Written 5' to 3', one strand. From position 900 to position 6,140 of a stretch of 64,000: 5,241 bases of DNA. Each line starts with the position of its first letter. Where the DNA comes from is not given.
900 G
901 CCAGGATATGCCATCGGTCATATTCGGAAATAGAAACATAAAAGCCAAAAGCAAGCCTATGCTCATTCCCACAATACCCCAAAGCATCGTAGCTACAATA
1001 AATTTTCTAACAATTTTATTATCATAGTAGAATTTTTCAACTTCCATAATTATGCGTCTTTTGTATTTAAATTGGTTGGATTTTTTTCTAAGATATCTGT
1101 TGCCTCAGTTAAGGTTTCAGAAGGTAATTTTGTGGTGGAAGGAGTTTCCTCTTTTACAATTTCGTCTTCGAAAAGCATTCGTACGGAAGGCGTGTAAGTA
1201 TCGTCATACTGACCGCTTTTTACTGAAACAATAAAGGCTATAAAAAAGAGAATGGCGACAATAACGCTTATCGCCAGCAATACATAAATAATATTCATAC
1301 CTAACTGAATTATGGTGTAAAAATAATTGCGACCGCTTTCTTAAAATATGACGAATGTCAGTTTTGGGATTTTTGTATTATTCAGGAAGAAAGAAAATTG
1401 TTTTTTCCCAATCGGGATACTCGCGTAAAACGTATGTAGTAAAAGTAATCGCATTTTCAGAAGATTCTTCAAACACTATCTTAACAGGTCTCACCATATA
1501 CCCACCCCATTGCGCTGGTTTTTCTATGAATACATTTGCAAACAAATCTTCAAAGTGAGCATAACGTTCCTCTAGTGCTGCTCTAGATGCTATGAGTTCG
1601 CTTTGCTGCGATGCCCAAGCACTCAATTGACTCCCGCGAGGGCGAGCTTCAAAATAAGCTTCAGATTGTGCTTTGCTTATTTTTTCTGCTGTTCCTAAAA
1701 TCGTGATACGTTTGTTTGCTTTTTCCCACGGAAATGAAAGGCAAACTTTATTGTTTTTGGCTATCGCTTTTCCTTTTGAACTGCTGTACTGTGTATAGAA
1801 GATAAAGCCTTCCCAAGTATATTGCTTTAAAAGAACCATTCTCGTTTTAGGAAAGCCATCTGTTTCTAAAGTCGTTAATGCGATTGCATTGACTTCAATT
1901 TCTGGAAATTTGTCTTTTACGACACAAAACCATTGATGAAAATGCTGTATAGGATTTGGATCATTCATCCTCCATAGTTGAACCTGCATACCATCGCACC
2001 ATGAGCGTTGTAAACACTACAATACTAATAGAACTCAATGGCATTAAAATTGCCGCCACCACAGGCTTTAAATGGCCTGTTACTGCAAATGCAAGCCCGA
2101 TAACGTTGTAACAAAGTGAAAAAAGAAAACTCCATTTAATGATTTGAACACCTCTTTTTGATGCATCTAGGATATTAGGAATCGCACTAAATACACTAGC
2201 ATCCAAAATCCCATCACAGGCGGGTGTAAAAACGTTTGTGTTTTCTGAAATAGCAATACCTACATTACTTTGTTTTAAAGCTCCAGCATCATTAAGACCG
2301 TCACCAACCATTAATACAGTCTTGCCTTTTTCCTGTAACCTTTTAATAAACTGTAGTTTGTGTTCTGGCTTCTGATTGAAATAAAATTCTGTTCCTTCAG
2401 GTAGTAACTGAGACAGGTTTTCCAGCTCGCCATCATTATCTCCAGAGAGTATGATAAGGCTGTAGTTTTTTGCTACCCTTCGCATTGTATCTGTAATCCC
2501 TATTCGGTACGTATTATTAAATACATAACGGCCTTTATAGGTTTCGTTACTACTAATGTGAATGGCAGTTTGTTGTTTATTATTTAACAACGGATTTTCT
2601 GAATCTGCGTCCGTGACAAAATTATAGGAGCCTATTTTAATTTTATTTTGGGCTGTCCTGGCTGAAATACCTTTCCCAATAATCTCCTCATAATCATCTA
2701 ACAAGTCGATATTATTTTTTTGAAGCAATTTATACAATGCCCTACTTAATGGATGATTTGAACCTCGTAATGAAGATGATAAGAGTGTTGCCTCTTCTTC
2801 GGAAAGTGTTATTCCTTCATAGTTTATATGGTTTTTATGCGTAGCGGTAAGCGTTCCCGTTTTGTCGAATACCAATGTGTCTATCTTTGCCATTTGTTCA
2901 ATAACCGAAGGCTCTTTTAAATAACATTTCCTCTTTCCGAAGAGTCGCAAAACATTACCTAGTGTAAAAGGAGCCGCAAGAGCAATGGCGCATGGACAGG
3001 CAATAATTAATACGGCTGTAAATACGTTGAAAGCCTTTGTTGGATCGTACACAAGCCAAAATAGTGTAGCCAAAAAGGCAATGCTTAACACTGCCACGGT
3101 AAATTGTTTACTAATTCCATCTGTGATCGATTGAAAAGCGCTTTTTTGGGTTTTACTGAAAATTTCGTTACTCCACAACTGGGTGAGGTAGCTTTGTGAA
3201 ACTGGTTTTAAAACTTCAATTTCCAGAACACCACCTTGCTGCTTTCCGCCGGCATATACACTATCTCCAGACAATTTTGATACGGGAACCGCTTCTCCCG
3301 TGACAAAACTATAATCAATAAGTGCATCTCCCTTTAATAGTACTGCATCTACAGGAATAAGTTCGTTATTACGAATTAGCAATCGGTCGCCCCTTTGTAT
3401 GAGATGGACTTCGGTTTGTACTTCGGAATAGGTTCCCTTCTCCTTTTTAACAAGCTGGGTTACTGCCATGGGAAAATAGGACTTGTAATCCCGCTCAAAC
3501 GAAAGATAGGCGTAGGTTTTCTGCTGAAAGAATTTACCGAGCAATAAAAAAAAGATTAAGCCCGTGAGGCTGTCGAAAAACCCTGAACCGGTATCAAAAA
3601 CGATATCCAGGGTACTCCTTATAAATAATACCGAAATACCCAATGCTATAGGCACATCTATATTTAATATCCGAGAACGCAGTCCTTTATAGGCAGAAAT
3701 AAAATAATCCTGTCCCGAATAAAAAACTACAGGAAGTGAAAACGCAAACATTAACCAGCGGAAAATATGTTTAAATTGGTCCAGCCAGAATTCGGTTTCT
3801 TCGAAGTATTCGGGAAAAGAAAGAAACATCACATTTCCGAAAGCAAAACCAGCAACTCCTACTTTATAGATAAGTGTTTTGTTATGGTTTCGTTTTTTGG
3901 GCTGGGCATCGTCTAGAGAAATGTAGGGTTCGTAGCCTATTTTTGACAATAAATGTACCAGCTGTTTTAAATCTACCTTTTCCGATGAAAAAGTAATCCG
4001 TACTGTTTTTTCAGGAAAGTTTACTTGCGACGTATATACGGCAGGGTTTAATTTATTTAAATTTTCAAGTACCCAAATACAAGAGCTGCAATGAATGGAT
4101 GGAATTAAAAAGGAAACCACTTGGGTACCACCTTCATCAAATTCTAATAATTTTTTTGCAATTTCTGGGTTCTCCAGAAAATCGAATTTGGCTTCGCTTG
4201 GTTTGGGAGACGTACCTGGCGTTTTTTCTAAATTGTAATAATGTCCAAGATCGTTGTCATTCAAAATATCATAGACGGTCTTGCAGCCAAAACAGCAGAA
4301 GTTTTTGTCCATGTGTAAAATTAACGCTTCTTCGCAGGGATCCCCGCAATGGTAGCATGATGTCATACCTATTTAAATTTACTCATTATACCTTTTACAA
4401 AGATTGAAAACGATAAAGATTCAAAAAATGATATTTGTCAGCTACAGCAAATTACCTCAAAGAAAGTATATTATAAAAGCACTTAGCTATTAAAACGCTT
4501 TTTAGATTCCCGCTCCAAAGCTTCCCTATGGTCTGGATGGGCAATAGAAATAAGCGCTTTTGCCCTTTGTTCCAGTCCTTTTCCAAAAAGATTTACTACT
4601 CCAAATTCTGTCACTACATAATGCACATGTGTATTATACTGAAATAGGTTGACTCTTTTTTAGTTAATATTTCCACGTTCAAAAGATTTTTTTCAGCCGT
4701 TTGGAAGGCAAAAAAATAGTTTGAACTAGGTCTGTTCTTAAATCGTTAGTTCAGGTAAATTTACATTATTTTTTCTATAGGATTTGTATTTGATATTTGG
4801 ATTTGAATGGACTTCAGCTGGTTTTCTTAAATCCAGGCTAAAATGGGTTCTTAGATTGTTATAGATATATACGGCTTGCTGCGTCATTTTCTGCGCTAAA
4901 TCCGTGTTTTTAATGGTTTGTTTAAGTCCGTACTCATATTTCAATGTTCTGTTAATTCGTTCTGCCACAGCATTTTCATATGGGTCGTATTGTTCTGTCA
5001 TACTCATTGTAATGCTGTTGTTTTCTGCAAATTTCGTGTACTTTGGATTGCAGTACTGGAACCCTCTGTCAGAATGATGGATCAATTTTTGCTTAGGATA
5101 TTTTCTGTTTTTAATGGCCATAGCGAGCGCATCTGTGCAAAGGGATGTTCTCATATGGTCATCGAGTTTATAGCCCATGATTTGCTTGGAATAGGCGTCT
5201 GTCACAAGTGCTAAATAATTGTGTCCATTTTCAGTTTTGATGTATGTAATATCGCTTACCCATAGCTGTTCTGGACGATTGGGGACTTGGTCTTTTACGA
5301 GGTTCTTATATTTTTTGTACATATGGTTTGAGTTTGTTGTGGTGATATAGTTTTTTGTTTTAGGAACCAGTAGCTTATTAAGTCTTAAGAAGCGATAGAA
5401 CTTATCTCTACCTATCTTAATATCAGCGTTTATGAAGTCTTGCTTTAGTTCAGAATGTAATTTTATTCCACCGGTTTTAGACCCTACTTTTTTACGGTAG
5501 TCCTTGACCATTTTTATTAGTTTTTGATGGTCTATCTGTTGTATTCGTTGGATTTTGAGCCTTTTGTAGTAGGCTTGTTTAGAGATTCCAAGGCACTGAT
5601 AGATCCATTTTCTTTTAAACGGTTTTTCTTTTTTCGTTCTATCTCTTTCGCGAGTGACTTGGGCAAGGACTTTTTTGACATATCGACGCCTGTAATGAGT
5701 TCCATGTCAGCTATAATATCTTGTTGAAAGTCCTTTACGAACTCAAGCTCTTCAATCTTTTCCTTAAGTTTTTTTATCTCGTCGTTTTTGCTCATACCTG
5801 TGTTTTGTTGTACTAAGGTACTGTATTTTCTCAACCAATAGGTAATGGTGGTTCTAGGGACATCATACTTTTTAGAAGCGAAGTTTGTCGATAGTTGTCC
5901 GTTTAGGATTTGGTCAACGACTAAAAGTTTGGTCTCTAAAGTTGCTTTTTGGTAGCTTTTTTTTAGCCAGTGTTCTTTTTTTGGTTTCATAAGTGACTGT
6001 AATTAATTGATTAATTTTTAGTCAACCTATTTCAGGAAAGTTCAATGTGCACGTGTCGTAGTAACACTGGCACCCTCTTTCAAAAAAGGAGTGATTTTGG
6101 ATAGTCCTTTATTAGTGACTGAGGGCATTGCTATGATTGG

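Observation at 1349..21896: Eight intergenic copies of a 12-bp TGAY-N4-RTCA palindrome, each at a fixed 23-nt distance from a -7 promoter element: a candidate low-oxygen regulon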

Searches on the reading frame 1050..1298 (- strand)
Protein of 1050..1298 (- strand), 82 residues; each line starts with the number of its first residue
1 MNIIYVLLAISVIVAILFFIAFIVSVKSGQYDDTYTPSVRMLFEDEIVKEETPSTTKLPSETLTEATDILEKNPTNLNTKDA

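Call 33: search_protein_families(library=ncbifam, proteins=[window:1050-1298:-], max_evalue=0.001)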
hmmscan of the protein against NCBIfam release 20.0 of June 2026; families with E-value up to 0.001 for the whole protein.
window:1050-1298:- (82 aa): 1 family
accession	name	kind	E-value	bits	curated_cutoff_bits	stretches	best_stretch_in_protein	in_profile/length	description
TIGR00847.1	ccoS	equivalog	6.1e-11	41.8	28.35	1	1-46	1-48/51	cbb3-type cytochrome oxidase assembly protein CcoS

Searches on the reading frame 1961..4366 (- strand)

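Call 33: search_protein_families(library=ncbifam, proteins=[window:1961-4366:-], max_evalue=0.001)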
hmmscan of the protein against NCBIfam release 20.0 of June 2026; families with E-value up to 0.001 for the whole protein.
window:1961-4366:- (801 aa): 23 families
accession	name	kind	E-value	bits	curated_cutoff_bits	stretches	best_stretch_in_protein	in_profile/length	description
TIGR01525.1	ATPase-IB_hvy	subfamily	1.1e-106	358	346.25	1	236-784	1-555/560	heavy metal translocating P-type ATPase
TIGR01511.1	ATPase-IB1_Cu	subfamily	9.7e-96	321.8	397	1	218-785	2-537/542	copper-translocating P-type ATPase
TIGR01512.1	ATPase-IB2_Cd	subfamily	3.1e-74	250.5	313.5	1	311-780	57-483/494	cadmium family heavy metal-translocating P-type ATPase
NF007952.0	PRK10671.1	equivalog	3.5e-67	227.3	1316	1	82-792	103-834/838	copper-exporting P-type ATPase CopA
TIGR01494.1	ATPase_P-type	subfamily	7.6e-56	189.5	62.3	1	315-766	44-465/478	HAD-IC family P-type ATPase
NF008262.1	PRK11033.1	equivalog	1.5e-52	179.1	1005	1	317-758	244-696/731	zinc/cadmium/mercury/lead-transporting ATPase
NF033775.1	P_type_ZntA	exception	1.1e-43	149.5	1240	1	322-743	254-682/732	Zn(II)/Cd(II)/Pb(II) translocating P-type ATPase ZntA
TIGR01647.1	ATPase-IIIA_H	equivalog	5.5e-33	114.1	615.5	2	311-521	100-311/755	plasma-membrane proton-efflux P-type ATPase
TIGR01657.1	P-ATPase-V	hypoth_equivalog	1.4e-32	112.3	618.25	3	645-725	770-834/1055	ATP13A2 family polyamine export P-type ATPase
TIGR01497.1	kdpB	equivalog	6.6e-26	90.6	527.9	1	311-717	114-544/675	potassium-transporting ATPase subunit KdpB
NF010609.0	PRK14010.1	equivalog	2.6e-22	78.8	1323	1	308-711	110-533/673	K(+)-transporting ATPase subunit B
TIGR01522.1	ATPase-IIA2_Ca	equivalog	8.4e-20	70.1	798.3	2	649-760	556-667/854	calcium-transporting P-type ATPase, PMR1-type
TIGR01524.1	ATPase-IIIB_Mg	equivalog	4.2e-15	54.7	610.75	2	661-721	582-642/867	magnesium-translocating P-type ATPase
TIGR01517.1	ATPase-IIB_Ca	equivalog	4.5e-15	54.9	507.05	2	667-765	613-711/882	calcium-translocating P-type ATPase, PMCA-type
NF011702.0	PRK15122.1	subfamily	1e-13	50.2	975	1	659-721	619-681/907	magnesium-translocating P-type ATPase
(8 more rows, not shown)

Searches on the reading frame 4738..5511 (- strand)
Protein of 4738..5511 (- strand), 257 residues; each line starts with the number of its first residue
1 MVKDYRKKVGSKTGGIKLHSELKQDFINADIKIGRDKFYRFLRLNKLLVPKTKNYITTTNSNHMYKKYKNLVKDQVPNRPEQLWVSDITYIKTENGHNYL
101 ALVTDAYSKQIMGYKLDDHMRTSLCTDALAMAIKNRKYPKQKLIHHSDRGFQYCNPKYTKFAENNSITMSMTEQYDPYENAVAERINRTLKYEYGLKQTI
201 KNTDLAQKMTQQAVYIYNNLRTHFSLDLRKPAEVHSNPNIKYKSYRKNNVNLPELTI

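Call 73: search_protein_families(library=pfam, proteins=[window:4738-5511:-], max_evalue=0.0001)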
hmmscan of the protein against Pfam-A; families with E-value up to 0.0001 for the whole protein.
window:4738-5511:- (257 aa): 2 families
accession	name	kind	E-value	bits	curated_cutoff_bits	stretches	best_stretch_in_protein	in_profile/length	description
PF00665.32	rve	-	1.7e-24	86.4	32.6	1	78-177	2-102/102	Integrase core domain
PF13683.12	rve_3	-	5.6e-13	48.9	26.5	1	166-231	2-67/67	Integrase core domain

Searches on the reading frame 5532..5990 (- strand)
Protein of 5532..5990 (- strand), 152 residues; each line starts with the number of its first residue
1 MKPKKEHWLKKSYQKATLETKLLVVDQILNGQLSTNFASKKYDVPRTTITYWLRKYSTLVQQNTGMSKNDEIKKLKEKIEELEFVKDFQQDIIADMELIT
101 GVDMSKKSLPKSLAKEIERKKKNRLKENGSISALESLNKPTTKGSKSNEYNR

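Call 73: search_protein_families(library=pfam, proteins=[window:5532-5990:-], max_evalue=0.0001)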
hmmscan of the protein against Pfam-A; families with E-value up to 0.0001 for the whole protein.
window:5532-5990:- (152 aa): 1 family
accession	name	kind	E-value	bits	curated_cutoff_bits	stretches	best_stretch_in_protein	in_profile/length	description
PF05225.22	HTH_psq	-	1.4e-06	28.3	20.4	1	25-54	9-38/45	helix-turn-helix, Psq domain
